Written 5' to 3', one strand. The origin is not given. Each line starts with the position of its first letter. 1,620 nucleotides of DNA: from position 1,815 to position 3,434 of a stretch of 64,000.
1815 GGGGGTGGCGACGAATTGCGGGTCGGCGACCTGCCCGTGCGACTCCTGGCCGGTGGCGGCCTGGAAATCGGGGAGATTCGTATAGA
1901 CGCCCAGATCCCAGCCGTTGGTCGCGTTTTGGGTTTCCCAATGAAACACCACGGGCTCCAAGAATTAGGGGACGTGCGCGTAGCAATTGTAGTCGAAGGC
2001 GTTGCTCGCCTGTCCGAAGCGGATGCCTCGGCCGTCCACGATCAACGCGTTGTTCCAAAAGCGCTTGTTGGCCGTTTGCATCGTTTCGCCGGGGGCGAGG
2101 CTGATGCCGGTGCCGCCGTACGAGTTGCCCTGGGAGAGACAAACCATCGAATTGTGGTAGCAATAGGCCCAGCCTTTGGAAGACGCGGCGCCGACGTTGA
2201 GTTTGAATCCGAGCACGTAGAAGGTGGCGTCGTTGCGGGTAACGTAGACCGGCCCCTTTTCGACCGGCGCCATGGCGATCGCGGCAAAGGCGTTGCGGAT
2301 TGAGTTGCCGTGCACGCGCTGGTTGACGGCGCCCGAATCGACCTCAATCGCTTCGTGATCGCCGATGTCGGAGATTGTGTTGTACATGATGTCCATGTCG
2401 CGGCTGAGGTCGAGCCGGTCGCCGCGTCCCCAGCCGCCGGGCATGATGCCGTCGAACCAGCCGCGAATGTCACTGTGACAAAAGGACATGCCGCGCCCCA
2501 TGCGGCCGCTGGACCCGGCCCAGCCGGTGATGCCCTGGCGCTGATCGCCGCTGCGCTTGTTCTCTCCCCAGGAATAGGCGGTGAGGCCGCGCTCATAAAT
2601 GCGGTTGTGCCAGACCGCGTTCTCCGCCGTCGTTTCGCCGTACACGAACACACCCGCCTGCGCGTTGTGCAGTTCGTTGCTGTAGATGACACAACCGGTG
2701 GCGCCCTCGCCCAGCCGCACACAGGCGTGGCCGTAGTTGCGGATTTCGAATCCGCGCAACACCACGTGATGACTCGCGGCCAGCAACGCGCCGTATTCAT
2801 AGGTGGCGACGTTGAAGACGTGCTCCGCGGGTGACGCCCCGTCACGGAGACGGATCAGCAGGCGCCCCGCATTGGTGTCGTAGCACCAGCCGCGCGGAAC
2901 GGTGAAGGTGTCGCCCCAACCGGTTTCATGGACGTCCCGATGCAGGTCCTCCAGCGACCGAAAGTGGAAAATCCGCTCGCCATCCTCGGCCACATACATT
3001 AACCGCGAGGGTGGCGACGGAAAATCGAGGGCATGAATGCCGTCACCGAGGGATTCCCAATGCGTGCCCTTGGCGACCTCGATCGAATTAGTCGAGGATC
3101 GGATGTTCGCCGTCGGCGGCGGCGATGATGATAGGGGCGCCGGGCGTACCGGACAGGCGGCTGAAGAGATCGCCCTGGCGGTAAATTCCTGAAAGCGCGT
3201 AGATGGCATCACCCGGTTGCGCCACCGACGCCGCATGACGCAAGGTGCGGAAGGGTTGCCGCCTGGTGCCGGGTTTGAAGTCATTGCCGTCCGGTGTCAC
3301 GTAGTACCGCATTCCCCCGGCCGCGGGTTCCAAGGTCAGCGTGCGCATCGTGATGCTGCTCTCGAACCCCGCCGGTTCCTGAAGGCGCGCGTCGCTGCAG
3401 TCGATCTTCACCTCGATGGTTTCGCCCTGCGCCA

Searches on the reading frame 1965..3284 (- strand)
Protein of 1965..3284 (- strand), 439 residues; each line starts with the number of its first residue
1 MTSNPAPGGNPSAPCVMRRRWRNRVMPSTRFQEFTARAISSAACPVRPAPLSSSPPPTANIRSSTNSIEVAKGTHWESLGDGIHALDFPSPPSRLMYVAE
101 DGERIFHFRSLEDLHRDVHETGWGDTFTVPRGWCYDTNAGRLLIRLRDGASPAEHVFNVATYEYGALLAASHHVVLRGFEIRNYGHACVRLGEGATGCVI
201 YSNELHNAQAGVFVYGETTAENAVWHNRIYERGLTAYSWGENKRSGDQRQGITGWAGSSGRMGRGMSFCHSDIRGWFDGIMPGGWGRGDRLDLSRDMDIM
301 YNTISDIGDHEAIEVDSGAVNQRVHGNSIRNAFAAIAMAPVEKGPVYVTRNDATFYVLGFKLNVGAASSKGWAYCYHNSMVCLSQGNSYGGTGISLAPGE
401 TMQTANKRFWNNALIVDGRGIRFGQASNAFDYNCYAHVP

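Call 75: search_protein_families(library=pfam, proteins=[window:1965-3284:-], max_evalue=0.001)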
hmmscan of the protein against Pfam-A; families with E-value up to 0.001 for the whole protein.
window:1965-3284:- (439 aa): 1 family
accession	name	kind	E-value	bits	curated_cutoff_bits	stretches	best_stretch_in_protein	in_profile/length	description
PF13229.12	Beta_helix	-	4.4e-08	33.3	25.9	1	165-337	2-143/158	Right handed beta helix region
